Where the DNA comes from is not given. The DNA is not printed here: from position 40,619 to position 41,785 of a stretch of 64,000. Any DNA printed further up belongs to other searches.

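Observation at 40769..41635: Second AT-rich orphan gene (288 aa, ~42% GC), the cargo of a repressor/ParA/vapBC cluster and a candidate defence or addiction gene.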

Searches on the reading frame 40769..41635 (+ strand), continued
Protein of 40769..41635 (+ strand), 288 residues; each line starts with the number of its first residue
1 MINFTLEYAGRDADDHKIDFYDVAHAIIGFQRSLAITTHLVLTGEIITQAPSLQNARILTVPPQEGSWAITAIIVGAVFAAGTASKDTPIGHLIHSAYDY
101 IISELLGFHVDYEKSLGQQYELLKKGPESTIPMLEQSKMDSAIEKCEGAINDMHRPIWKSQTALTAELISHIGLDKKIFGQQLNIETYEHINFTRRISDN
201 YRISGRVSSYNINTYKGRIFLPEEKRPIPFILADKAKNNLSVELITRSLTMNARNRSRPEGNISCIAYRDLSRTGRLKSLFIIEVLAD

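Call 51: search_dna_similar(query=window:40769-41635:+, collection=plasmids, mode=protein, max_rows=20)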
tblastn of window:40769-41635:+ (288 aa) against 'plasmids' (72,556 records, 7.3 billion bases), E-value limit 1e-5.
Records with a match: 2; places in all: 2; records where one place covers at least 80% of the query: 2.
Best place of each record, by identity: <60% 2.
By first word of the organism name: Paracoccus 1; Vibrio 1.
By predicted mobility (MOB-suite, as given by PLSDB): non-mobilizable 2.
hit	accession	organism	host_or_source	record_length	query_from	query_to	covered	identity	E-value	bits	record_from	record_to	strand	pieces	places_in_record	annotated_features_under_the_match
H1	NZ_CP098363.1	Paracoccus sp. TOH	cell cuture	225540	4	282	97%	26.3%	3e-10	68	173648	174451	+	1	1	hypothetical protein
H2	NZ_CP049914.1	Vibrio sp. HDW18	Anodonta arcaeformis,single bacterial ...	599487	2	239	83%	25.3%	2e-7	59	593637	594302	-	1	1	hypothetical protein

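Call 52: get_annotated_region(hit=H1, flank=8000)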
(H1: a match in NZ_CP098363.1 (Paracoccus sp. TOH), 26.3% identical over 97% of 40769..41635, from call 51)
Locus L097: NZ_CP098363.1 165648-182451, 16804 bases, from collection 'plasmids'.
description: Paracoccus sp. TOH plasmid p2, complete sequence
organism: Paracoccus sp. TOH (NCBI taxid 1263728)
taxonomy: Bacteria; Pseudomonadota; Alphaproteobacteria; Rhodobacterales; Paracoccaceae; Paracoccus; Paracoccus sp. TOH
host: -; source: cell cuture; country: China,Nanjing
typing (MOB-suite, as given by PLSDB): non-mobilizable; mating-pair formation MPF_T
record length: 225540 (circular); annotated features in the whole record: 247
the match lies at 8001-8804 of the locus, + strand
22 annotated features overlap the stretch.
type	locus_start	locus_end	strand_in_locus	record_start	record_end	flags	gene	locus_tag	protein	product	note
CDS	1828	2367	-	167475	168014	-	-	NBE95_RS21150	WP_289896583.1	DUF2285 domain-containing protein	-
CDS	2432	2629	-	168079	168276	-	-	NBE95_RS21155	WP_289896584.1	DUF6499 domain-containing protein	-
CDS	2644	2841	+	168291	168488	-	-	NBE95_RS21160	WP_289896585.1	hypothetical protein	-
CDS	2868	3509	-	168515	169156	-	-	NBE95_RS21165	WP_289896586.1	TetR/AcrR family transcriptional regulator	-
CDS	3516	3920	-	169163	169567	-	-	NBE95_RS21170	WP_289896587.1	DoxX family protein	-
CDS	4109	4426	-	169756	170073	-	-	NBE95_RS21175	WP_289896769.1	conjugal transfer protein TraD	-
CDS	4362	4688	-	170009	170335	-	-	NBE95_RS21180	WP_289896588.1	conjugal transfer protein TraD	-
CDS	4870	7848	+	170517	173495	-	traA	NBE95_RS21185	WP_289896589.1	Ti-type conjugative transfer relaxase TraA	-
CDS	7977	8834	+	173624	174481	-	-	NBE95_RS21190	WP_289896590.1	hypothetical protein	-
CDS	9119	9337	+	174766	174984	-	-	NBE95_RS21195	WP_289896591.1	AlpA family phage regulatory protein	-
CDS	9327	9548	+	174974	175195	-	-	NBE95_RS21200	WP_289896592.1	hypothetical protein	-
CDS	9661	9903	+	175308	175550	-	-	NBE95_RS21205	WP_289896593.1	AbrB/MazE/SpoVT family DNA-binding domain-containing protein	-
CDS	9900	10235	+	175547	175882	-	mazF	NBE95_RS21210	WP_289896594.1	endoribonuclease MazF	-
CDS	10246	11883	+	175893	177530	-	-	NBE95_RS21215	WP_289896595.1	recombinase family protein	GO:0006310 - DNA recombination [Evidence IEA]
CDS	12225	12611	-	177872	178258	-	-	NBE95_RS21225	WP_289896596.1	helix-turn-helix domain-containing protein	GO:0006355 - regulation of DNA-templated transcription [Evidence IEA]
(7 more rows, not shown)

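Call 53: get_annotated_region(hit=H2, flank=8000)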
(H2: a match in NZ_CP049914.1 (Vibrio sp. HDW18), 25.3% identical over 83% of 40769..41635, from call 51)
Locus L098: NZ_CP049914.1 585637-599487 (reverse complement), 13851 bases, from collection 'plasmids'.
description: Vibrio sp. HDW18 plasmid p_unnamed1, complete sequence
organism: Vibrio sp. HDW18 (NCBI taxid 2714948)
taxonomy: Bacteria; Pseudomonadota; Gammaproteobacteria; Vibrionales; Vibrionaceae; Vibrio; Vibrio sp. HDW18
host: -; source: Anodonta arcaeformis,single bacterial strain; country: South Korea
typing (MOB-suite, as given by PLSDB): non-mobilizable
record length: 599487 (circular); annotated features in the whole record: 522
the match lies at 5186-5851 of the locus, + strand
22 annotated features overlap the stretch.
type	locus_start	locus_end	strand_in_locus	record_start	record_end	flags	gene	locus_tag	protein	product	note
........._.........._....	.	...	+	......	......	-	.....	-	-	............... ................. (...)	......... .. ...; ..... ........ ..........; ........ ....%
CDS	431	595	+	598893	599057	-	-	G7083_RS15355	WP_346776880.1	DUF3709 domain-containing protein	-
CDS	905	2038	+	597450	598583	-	-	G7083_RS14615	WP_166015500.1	SIR2 family protein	-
CDS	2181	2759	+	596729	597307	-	-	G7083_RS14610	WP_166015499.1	DUF2726 domain-containing protein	-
CDS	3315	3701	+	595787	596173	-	-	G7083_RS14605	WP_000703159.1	VOC family protein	-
CDS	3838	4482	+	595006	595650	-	-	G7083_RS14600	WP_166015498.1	hypothetical protein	-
CDS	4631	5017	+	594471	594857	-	-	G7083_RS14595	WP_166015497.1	VOC family protein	-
CDS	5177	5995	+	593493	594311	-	-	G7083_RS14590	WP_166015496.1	hypothetical protein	-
CDS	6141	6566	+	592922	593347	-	-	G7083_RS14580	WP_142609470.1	hypothetical protein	-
CDS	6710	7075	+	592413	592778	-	-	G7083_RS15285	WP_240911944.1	hypothetical protein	-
CDS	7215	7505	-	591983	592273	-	-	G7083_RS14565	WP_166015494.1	type II toxin-antitoxin system RelE/ParE family toxin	-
CDS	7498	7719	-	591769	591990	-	-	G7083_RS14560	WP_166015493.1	hypothetical protein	-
CDS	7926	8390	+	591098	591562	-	-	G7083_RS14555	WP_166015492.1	GNAT family N-acetyltransferase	-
CDS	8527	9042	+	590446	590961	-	-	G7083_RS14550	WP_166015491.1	ClbS/DfsB family four-helix bundle protein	-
CDS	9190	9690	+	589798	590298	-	-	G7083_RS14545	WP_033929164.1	NAD(P)H-dependent oxidoreductase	-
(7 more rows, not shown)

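Call 65: search_protein_families(library=padloc, alignment_id=A3, max_evalue=0.00001)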
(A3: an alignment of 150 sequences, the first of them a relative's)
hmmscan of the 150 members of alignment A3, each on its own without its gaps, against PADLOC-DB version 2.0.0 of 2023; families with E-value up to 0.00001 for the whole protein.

A. member 1, L013:604-900:+ (98 aa): 0 families

B. families by the number of members that match (of 150 scanned): 303 families (the first 25 are shown)
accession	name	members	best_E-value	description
PDLC04134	mad2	4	5.5e-58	mads_2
PDLC03949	RmrA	4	4.1e-09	-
PDLC03659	mREase_IV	3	3.5e-25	Type IV methyl-directed restriction enzyme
PDLC02707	PbeA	3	4.4e-24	PbeA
PDLC04140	mad8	3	1.6e-20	mads_8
PDLC02704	PbeA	3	7.8e-18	PbeA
PDLC03947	RmrA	3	4.8e-07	-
PDLC03040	REase_I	2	0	Type I restriction enzyme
PDLC04934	PDC-S15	2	2.9e-60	-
PDLC03048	REase_I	2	1.8e-56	Type I restriction enzyme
PDLC03038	MTase_I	2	3.3e-26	Type I methyltransferase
PDLC03019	MTase_I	2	7.4e-22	Type I methyltransferase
PDLC03658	mREase_IV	2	2.1e-18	Type IV methyl-directed restriction enzyme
PDLC03624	REase_MTase_IIG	2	3.8e-14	Type IIG restriction enzyme-methyltransferase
PDLC03948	RmrA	2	1.6e-10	-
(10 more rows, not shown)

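Call 66: search_protein_families(library=pfam, alignment_id=A3, max_evalue=0.00001)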
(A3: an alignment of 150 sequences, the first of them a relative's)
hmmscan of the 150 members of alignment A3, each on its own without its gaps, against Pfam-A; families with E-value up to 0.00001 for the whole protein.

A. member 1, L013:604-900:+ (98 aa): 0 families

B. families by the number of members that match (of 150 scanned): 165 families (the first 25 are shown)
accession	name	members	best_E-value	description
PF04851.21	ResIII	4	2.1e-36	Type III restriction enzyme, res subunit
PF00271.37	Helicase_C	3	1.5e-19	Helicase conserved C-terminal domain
PF06745.19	ATPase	3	1.3e-18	KaiC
PF13560.12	HTH_31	3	4.2e-11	Helix-turn-helix domain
PF00270.35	DEAD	3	3.4e-10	DEAD/DEAH box helicase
PF01964.24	ThiC_Rad_SAM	2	2.7e-185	Radical SAM ThiC family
PF00154.27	RecA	2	1e-141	recA bacterial DNA recombination protein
PF20979.2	Arginosuc_syn_C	2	1.7e-80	Arginosuccinate synthase C-terminal domain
PF18766.7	SWI2_SNF2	2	2.6e-75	SWI2/SNF2 ATPase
PF00764.25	Arginosuc_synth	2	4.8e-65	Arginosuccinate synthase N-terminal HUP domain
PF17757.6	UvrB_inter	2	9.7e-35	UvrB interaction domain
PF13667.11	ThiC-associated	2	3.5e-27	ThiC-associated domain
PF21096.2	RecA_C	2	4.4e-26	RecA C-terminal domain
PF12344.14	UvrB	2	6.7e-22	Ultra-violet resistance protein B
PF00589.27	Phage_integrase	2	2.9e-16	Phage integrase family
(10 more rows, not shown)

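Call 72: fold_search(model_id=the predicted structure, library=viral)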
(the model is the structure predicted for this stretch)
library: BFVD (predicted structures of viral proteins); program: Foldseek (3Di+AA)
matches with E <= 10: 437; with E <= 0.001: 2
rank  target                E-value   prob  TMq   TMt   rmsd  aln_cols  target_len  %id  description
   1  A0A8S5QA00            6.6e-09  1.00  0.35  0.29  11.6       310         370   11  DUF6575 domain-containing protein [Siphoviridae sp. ctoic9]
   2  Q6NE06                7.4e-06  1.00  0.41  0.33  12.1       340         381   11  Uncharacterized protein [Leptospira phage LE1]
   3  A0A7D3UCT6            3.8e-03  0.38  0.15  0.15  18.1       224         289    8  (no name in the UniProt tables at hand)
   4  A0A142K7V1            4.5e-03  0.80  0.20  0.29  23.6       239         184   11  Uncharacterized protein [Mycobacterium phage Pipsqueaks]
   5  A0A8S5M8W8            6.3e-03  0.16  0.15  0.17  19.9       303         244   11  Uncharacterized protein (Fragment) [Siphoviridae sp. ctEYW18]
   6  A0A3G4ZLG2            1.1e-02  0.75  0.17  0.26  14.6       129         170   12  Translation elongation factor KOW-like domain-containing protein [Terrestrivirus sp.]
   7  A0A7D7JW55            1.4e-02  0.21  0.16  0.16  19.4       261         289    9  (no name in the UniProt tables at hand)
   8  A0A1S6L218            1.6e-02  0.94  0.20  0.22  13.2       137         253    9  (no name in the UniProt tables at hand)
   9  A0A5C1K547            1.9e-02  0.99  0.20  0.13   4.0        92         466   20  (no name in the UniProt tables at hand)
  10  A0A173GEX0            2.8e-02  0.15  0.17  0.17  16.6       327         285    9  Uncharacterized protein [Erwinia phage vB_EamM_RAY]
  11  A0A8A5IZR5            4.2e-02  0.99  0.18  0.12   6.7        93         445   10  (no name in the UniProt tables at hand)
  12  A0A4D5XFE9            4.4e-02  0.23  0.18  0.11  17.0       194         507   11  DNA ligase [Pithovirus LCPAC102]
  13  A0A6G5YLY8            5.0e-02  0.07  0.13  0.08  27.7       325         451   11  (no name in the UniProt tables at hand)
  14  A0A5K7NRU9            7.0e-02  0.80  0.17  0.14   9.2       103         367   10  (no name in the UniProt tables at hand)
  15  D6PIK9                7.8e-02  0.91  0.18  0.29   5.9        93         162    9  (no name in the UniProt tables at hand)
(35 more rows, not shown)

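Call 73: find_related_loci(query=A1, collection=viral_contigs, flank=10000)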
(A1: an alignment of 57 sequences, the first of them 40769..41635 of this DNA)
Query A1 (288 aa) in viral_contigs; peptide patterns used: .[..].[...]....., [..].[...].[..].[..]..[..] (x = any residue, [..] = any of these).
80 stretches matched a pattern; 2 encode a relative of the query (tblastn E <= 1e-3); 2 distinct loci.
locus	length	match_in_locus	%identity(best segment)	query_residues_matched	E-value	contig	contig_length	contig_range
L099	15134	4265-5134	49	2-287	2e-87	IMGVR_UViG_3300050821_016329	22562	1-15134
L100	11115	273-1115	48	4-285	7e-84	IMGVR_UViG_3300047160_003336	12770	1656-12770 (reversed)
